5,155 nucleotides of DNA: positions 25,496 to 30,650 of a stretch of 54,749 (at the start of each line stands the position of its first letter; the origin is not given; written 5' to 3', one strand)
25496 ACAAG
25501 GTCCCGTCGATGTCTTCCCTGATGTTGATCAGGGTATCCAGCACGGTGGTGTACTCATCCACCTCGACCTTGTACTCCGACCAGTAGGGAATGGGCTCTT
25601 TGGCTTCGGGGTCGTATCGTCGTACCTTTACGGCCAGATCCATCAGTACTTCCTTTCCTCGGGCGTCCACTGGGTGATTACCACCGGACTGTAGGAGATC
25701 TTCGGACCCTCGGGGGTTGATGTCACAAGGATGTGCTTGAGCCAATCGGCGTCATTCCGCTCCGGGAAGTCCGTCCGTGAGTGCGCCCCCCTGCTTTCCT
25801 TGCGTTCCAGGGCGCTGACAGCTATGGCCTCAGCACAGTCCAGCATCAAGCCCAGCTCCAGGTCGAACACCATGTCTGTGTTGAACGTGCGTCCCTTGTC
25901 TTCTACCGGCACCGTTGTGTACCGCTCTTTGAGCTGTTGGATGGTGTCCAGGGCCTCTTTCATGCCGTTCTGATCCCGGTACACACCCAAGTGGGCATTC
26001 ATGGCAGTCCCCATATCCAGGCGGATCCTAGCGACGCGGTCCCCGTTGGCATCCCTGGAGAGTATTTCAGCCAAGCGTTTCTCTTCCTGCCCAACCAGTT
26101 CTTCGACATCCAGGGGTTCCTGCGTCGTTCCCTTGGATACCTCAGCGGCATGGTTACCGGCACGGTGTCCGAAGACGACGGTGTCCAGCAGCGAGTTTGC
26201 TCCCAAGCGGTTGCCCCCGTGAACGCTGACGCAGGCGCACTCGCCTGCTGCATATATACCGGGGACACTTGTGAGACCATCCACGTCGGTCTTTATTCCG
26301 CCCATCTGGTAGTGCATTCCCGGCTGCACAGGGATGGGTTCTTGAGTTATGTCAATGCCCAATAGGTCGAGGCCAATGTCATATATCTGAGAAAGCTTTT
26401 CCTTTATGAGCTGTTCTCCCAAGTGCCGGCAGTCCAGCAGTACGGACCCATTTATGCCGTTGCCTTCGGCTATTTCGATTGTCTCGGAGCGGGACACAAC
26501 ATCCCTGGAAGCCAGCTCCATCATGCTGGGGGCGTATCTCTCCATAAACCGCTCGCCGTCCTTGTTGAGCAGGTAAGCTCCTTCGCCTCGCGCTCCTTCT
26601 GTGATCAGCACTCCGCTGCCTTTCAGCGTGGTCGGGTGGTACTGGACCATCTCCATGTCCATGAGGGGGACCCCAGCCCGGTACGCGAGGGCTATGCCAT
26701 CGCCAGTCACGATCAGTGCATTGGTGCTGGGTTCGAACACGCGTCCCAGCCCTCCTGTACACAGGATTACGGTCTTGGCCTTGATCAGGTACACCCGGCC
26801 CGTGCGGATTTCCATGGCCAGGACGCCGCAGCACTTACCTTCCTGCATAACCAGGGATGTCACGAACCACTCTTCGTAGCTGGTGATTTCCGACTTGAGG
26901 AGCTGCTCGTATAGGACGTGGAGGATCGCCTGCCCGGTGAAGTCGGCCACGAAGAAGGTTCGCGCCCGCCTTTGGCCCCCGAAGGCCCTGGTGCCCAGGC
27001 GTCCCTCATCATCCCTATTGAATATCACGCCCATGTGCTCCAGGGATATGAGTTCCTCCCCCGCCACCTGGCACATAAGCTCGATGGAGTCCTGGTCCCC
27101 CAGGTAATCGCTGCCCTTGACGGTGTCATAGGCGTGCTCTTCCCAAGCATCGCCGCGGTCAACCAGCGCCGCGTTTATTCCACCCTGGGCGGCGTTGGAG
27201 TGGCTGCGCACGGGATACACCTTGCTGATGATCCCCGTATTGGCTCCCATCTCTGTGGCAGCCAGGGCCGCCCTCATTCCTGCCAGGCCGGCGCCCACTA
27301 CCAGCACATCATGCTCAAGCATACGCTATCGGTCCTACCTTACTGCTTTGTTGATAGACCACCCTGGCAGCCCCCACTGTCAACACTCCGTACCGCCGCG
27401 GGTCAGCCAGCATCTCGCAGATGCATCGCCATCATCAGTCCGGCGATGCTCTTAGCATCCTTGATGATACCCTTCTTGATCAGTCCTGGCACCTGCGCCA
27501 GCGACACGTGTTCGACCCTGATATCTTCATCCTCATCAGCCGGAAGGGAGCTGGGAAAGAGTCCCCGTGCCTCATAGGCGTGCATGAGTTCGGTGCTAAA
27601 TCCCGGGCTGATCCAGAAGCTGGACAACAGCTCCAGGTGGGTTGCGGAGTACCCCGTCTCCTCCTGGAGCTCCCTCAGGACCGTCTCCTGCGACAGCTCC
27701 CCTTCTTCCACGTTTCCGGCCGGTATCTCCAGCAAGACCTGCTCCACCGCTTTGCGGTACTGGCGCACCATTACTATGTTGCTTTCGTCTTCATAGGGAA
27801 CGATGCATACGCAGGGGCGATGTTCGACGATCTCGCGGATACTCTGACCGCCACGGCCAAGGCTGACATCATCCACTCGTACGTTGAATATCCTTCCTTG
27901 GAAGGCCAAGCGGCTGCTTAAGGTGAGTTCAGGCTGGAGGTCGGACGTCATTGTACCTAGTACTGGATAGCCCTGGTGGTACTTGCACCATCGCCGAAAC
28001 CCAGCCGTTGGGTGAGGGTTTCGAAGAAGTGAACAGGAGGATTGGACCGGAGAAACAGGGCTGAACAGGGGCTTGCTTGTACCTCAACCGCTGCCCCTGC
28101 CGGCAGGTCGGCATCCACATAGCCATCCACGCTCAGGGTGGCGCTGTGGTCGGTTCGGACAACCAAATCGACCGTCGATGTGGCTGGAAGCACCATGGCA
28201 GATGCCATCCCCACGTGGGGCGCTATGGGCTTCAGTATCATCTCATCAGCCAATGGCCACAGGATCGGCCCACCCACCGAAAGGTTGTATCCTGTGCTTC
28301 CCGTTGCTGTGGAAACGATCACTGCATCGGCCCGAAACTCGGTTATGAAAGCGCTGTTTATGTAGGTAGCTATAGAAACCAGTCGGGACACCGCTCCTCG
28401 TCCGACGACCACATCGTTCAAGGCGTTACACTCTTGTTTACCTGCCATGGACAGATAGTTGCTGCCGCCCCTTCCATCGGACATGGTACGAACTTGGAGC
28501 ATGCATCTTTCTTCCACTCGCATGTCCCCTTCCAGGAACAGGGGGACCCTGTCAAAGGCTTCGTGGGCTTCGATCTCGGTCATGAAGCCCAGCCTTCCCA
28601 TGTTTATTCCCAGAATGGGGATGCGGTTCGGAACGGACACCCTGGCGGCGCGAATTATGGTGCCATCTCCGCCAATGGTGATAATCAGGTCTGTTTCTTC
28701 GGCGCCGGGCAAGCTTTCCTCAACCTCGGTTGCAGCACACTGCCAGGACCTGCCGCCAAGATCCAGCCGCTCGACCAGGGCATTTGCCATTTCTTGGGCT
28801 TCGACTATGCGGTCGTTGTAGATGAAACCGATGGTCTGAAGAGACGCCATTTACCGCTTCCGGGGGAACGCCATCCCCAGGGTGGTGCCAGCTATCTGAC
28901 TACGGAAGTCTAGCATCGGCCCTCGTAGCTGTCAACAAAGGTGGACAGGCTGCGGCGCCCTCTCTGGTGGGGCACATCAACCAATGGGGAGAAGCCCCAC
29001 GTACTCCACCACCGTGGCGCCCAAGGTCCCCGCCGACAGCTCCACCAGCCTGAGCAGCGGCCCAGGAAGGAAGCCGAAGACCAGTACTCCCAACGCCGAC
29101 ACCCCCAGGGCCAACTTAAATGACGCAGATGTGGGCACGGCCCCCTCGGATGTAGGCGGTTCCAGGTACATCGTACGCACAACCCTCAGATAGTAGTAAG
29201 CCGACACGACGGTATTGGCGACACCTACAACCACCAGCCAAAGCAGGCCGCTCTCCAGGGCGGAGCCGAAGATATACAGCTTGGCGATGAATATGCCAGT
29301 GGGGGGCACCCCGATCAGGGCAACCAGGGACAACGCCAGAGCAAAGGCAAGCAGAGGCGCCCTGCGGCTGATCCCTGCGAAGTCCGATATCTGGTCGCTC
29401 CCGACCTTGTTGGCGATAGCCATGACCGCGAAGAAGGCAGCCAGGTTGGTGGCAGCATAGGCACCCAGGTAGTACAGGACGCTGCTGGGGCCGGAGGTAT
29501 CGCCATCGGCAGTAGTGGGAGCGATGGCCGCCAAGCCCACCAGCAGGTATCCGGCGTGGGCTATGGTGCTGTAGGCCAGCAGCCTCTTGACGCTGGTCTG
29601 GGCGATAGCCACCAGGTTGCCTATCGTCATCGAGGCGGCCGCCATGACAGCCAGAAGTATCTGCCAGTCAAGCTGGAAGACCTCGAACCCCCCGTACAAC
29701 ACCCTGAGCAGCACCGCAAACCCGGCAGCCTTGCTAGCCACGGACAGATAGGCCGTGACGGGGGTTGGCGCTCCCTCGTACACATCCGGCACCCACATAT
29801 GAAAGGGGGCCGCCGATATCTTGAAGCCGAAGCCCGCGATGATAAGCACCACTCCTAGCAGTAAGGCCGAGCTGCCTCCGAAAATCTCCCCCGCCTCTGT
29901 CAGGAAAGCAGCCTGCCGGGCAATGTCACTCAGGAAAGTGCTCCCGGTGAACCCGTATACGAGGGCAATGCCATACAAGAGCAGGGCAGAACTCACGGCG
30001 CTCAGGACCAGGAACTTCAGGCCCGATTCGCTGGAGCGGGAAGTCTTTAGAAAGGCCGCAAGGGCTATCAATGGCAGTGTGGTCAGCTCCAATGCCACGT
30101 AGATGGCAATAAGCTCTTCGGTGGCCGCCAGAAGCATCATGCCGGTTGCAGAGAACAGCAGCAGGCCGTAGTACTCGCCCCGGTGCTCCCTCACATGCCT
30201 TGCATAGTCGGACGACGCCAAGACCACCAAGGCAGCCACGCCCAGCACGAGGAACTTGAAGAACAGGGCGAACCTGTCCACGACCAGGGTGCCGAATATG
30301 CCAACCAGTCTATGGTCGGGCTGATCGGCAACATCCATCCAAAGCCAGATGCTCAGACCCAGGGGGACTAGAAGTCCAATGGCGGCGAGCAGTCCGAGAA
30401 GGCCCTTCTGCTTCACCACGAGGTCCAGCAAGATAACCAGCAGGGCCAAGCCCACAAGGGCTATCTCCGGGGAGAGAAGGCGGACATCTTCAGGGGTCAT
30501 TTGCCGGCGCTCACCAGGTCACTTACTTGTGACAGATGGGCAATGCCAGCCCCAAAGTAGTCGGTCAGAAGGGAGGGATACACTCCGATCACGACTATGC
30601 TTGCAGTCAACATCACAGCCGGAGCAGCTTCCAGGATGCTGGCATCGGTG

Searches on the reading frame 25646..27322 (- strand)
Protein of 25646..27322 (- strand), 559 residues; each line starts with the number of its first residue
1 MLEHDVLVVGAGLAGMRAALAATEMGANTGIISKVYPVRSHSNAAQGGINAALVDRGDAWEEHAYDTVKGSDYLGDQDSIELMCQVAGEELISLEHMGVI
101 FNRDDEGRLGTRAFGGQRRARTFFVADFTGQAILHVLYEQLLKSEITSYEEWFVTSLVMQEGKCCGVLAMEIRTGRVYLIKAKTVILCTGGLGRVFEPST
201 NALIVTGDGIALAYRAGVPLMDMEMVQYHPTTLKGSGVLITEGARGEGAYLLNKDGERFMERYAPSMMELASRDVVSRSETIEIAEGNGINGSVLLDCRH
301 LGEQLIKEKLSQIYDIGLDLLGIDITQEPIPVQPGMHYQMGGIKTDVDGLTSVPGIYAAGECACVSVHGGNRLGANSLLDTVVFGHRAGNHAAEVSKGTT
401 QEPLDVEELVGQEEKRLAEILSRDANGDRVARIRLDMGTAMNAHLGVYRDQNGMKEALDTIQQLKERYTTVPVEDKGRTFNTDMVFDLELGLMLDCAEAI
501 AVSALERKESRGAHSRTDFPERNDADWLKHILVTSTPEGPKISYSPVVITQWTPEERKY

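Call 45: search_protein_families(library=ncbifam, proteins=[window:25646-27322:-], max_evalue=0.00001)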
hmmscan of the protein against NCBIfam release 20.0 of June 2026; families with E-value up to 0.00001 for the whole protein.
window:25646-27322:- (559 aa): 41 families (the best 25 are shown)
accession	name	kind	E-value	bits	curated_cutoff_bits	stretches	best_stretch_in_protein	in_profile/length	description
TIGR01812.1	sdhA_frdA_Gneg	subfamily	2.6e-228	759.1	567.3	1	5-559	1-568/568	succinate dehydrogenase or fumarate reductase, flavoprotein subunit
NF004724.0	PRK06069.1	subfamily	5.8e-207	688.4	826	1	1-559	3-577/577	succinate dehydrogenase/fumarate reductase flavoprotein subunit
TIGR01816.1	sdhA_forward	equivalog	5e-202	672.2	727.35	1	3-551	2-571/584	succinate dehydrogenase flavoprotein subunit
NF004613.0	PRK05945.1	equivalog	1.3e-192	641.4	824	1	1-559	1-575/575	succinate dehydrogenase/fumarate reductase flavoprotein subunit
TIGR01176.1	fum_red_Fp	equivalog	1e-181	605.5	932.7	1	2-559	2-579/580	fumarate reductase (quinol) flavoprotein subunit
NF006686.0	PRK09231.1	equivalog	2e-179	598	854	1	2-559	4-581/598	fumarate reductase (quinol) flavoprotein subunit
NF005037.0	PRK06452.1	equivalog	7.2e-171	569.5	862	1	2-559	4-566/566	succinate dehydrogenase flavoprotein subunit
NF042982.1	MFR_Fp_SdhA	equivalog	7e-153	510.3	1100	1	4-558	48-612/612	8-methylmenaquinol:fumarate reductase flavoprotein subunit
NF004900.0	PRK06263.1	equivalog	5.3e-144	480.8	718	1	2-535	6-536/546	fumarate reductase (CoM/CoB) subunit TfrA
NF006383.0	PRK08626.1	equivalog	1e-140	470.1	663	2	104-559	131-598/657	fumarate reductase flavoprotein subunit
NF006392.0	PRK08641.1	equivalog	1.1e-129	433.7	855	1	3-559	3-579/593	succinate dehydrogenase flavoprotein subunit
NF005866.0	PRK07803.1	equivalog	1.3e-123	413.4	819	2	3-267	8-291/631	fumarate reductase/succinate dehydrogenase flavoprotein subunit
TIGR00551.1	nadB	equivalog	4e-114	382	452.75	1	4-520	3-489/489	L-aspartate oxidase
NF005867.0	PRK07804.1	equivalog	5.3e-112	374.8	639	1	4-540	19-536/548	L-aspartate oxidase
NF005636.0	PRK07395.1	subfamily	6.3e-110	368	723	1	3-535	12-549/560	L-aspartate oxidase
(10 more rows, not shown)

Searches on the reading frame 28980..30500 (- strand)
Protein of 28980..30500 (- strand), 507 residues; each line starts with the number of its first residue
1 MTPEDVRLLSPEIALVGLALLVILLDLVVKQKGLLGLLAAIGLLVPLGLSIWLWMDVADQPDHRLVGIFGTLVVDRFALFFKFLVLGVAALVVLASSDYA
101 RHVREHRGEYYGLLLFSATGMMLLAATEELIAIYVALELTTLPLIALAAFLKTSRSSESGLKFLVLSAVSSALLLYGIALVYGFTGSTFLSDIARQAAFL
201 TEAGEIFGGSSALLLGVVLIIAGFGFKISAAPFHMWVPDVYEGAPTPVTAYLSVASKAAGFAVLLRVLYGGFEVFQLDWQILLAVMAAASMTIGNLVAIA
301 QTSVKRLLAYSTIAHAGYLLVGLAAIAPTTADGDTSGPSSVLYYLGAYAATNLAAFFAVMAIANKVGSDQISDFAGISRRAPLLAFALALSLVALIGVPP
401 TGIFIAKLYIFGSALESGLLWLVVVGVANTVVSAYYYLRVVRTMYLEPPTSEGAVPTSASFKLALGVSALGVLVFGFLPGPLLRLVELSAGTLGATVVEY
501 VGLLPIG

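Call 45: search_protein_families(library=ncbifam, proteins=[window:28980-30500:-], max_evalue=0.00001)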
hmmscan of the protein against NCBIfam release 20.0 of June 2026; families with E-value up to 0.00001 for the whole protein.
window:28980-30500:- (507 aa): 71 families (the best 25 are shown)
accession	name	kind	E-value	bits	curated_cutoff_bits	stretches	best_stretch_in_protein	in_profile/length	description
TIGR01770.1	NDH_I_N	subfamily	7.5e-125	417.6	332.6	1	9-482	4-471/472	NADH-quinone oxidoreductase subunit NuoN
NF004440.0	PRK05777.1-3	equivalog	3.5e-116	388.9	519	1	5-493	7-476/477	NADH-quinone oxidoreductase subunit NuoN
NF004442.0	PRK05777.1-5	equivalog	1.3e-115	387.1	523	1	4-486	6-474/483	NADH-quinone oxidoreductase subunit NuoN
NF004441.0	PRK05777.1-4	equivalog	1.1e-105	354.2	477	1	100-489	137-519/524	NADH-quinone oxidoreductase subunit NuoN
NF002701.0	PRK02504.1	equivalog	2.5e-103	346.3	569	1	9-450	15-439/513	NAD(P)H-quinone oxidoreductase subunit N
NF004446.0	PRK05777.2-4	equivalog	6.7e-99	332.3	590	1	6-482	11-487/502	NADH-quinone oxidoreductase subunit NuoN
NF004445.0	PRK05777.2-3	equivalog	8.3e-79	265.8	408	1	5-479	6-463/475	NADH-quinone oxidoreductase subunit NuoN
NF004439.0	PRK05777.1-1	equivalog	2.8e-77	260.7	531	1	3-489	5-481/485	NADH-quinone oxidoreductase subunit NuoN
NF004443.0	PRK05777.2-1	equivalog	3.2e-76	257.5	626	1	7-479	12-481/506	NADH-quinone oxidoreductase subunit NuoN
NF004444.0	PRK05777.2-2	equivalog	1.6e-75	255.1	496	1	7-486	15-487/496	NADH-quinone oxidoreductase subunit NuoN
NF004447.0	PRK05777.2-5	equivalog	2.6e-58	198.2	547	1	8-475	3-451/458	NADH-quinone oxidoreductase subunit NuoN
NF006241.0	PRK08377.1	equivalog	2.6e-54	185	645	1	71-505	73-488/494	NADH dehydrogenase subunit N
NF006240.0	PRK08376.1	subfamily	6.4e-51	173.8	662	1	72-484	86-497/521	putative monovalent cation/H+ antiporter subunit D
NF004448.0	PRK05777.2-6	equivalog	2.4e-48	165.4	869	1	67-450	70-447/492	NADH-quinone oxidoreductase subunit NuoN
TIGR01972.1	NDH_I_M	subfamily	1e-43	149.8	263.8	1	69-492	71-481/486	NADH-quinone oxidoreductase subunit M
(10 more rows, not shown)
